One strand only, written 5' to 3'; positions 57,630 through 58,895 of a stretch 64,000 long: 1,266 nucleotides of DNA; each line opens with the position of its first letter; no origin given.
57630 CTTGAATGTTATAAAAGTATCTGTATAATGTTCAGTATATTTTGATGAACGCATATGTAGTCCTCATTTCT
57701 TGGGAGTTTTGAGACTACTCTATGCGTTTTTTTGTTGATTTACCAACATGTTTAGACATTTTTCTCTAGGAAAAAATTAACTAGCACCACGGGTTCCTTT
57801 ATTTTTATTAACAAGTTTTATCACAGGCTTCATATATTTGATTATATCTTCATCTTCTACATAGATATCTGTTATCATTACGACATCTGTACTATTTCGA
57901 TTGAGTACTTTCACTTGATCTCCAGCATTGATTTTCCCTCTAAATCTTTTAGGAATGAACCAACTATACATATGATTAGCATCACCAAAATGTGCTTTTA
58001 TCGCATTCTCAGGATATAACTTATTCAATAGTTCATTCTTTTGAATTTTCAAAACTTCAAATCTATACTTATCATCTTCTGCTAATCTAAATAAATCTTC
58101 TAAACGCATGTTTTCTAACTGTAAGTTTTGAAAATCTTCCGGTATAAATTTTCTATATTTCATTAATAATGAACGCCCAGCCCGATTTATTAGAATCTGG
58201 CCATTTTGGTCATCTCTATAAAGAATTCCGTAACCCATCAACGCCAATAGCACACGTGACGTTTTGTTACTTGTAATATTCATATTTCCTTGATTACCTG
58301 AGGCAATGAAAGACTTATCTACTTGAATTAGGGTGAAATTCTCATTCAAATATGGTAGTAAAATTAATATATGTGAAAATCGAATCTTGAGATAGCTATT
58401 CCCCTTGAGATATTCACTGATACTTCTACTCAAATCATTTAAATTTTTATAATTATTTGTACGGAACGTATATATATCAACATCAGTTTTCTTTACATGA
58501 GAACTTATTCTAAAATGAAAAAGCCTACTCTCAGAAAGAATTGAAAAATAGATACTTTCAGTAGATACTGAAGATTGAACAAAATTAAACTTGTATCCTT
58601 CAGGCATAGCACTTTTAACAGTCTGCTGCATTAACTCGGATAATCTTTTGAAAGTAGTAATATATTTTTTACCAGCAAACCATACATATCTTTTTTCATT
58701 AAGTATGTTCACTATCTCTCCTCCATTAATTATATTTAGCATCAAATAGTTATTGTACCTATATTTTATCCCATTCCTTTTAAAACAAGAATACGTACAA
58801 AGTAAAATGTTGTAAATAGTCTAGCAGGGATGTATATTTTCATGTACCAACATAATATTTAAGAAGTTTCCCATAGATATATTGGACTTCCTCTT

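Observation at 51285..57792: Composite transposon of inverted IS982-family copies carrying a raffinose/alpha-galactosidase cluster, flanked by an 8-bp duplication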

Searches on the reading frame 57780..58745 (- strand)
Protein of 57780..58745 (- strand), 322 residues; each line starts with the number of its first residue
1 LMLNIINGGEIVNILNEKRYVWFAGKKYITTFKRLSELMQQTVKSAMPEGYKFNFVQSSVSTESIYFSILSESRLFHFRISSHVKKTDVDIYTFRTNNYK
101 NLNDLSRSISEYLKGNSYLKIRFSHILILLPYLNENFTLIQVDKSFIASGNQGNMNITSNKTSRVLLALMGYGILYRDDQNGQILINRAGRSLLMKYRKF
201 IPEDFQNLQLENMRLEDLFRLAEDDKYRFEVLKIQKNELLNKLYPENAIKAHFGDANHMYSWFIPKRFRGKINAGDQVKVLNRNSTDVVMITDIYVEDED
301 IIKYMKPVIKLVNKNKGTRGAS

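Call 6: search_protein_families(library=pfam, proteins=[window:57780-58745:-], max_evalue=0.01)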
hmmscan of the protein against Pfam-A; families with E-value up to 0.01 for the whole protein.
window:57780-58745:- (322 aa): 1 family
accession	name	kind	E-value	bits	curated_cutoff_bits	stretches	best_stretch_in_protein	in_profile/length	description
PF19157.5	DUF5839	-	5.7e-06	26.7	23.7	1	257-300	24-68/83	Family of unknown function (DUF5839)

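Call 45: search_protein_families(library=ncbifam, proteins=[window:57780-58745:-], max_evalue=0.00001)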
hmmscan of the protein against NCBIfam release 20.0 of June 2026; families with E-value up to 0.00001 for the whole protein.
window:57780-58745:- (322 aa): 0 families
